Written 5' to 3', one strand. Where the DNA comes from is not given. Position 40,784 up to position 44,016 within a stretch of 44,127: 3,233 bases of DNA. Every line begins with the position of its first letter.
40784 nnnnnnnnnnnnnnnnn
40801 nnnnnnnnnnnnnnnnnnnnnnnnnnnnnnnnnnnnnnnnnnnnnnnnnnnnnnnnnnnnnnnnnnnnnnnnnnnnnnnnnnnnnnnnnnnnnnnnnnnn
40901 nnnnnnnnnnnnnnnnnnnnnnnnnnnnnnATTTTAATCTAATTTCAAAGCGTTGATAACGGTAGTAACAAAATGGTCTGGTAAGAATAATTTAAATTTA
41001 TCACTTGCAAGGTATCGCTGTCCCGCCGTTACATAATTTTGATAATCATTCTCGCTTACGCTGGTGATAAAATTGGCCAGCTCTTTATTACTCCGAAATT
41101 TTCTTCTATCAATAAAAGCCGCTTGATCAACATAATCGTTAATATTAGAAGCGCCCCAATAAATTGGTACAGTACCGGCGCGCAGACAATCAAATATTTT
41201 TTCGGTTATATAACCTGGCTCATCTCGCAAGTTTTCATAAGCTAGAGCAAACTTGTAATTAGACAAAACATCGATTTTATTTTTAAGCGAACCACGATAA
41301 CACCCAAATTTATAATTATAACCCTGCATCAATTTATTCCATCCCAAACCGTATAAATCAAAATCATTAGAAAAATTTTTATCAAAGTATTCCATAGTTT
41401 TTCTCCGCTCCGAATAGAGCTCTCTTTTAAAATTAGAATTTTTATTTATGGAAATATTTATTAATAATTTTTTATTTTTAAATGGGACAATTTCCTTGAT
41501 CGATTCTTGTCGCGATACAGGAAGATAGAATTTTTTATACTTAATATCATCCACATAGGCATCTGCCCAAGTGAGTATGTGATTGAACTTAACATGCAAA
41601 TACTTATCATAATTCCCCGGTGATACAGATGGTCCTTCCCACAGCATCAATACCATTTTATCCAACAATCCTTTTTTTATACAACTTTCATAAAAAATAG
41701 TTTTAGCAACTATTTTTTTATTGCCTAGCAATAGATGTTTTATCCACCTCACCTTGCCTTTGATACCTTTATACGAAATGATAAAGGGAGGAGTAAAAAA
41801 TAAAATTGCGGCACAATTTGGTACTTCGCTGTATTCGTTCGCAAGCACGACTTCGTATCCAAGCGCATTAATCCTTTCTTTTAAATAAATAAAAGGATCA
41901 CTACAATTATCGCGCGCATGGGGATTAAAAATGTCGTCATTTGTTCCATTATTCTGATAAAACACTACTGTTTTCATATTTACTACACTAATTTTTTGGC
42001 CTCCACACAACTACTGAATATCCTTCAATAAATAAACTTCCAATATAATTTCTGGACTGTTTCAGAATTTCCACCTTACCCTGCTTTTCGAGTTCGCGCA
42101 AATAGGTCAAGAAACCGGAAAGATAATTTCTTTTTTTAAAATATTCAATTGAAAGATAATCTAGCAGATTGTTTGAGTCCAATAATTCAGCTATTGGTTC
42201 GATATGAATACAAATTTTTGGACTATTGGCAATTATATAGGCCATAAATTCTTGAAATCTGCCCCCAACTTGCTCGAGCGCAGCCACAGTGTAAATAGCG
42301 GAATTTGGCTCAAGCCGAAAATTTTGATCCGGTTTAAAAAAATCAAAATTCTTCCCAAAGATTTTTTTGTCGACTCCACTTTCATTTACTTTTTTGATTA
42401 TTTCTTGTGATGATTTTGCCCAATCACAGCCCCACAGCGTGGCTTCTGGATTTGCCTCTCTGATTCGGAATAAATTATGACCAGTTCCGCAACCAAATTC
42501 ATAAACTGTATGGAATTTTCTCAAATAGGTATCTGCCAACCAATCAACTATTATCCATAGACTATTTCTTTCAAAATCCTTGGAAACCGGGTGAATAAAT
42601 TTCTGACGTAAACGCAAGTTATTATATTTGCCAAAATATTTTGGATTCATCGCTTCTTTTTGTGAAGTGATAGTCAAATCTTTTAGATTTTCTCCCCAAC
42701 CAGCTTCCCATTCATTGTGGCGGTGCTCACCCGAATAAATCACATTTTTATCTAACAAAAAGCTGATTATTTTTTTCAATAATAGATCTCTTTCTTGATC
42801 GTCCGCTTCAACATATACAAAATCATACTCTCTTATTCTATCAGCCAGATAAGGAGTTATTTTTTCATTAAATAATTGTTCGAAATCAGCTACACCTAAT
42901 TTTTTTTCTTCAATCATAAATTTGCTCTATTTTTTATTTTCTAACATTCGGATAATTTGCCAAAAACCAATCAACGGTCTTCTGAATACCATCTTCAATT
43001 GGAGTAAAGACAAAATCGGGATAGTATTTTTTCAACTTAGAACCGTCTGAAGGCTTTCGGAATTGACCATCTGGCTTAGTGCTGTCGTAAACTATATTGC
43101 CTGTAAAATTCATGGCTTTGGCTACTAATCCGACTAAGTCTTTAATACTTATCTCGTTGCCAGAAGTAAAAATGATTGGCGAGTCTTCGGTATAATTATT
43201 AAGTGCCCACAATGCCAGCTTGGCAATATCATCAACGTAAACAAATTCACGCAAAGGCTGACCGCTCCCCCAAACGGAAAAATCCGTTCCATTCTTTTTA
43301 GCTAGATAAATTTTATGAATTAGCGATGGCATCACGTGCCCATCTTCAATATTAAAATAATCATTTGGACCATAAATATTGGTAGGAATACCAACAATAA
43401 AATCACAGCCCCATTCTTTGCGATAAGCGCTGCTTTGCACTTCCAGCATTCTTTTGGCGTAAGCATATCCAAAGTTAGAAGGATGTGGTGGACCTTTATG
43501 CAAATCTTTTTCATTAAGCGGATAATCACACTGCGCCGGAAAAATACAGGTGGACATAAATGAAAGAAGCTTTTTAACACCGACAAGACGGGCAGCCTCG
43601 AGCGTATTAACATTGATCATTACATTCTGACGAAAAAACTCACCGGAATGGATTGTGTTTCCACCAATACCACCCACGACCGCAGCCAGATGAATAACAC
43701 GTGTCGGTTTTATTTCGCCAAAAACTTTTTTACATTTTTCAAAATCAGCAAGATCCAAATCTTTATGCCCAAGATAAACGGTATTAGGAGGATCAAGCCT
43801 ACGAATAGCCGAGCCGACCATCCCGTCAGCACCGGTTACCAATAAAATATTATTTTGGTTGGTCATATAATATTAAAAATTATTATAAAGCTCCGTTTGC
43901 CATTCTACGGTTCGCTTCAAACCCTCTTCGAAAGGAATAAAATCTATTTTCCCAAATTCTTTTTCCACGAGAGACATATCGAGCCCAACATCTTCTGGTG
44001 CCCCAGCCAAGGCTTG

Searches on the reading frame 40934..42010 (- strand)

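Call 9: search_protein_families(library=pfam, proteins=[window:40934-42010:-], max_evalue=0.0001)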
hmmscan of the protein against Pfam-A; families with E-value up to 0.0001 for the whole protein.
window:40934-42010:- (358 aa): 1 family
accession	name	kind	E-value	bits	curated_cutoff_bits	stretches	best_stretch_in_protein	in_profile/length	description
PF00852.26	Glyco_transf_10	-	3.4e-17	63.1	23.9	1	201-327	20-136/182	Glycosyltransferase family 10 (fucosyltransferase) C-term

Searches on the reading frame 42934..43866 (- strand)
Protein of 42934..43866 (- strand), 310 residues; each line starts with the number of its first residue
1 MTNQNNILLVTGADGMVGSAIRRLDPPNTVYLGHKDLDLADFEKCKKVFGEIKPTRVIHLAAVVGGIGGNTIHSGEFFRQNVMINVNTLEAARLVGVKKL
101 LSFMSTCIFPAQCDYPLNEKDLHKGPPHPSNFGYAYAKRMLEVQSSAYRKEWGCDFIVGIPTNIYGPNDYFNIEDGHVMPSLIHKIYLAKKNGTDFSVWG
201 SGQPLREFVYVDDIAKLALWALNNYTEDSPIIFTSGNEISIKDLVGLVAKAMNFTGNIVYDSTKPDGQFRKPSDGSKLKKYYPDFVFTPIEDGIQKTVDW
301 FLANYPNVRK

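Call 9: search_protein_families(library=pfam, proteins=[window:42934-43866:-], max_evalue=0.0001)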
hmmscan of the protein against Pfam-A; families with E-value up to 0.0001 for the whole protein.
window:42934-43866:- (310 aa): 3 families
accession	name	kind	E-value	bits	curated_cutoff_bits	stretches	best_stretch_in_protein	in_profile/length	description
PF01370.27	Epimerase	-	2.9e-47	161.5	20.9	1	9-229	2-233/240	NAD dependent epimerase/dehydratase family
PF16363.11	GDP_Man_Dehyd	-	6.2e-18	65.8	27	1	36-254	58-268/332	GDP-mannose 4,6 dehydratase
PF04321.23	RmlD_sub_bind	-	5.2e-06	26.2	27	1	8-63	3-61/287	RmlD substrate binding domain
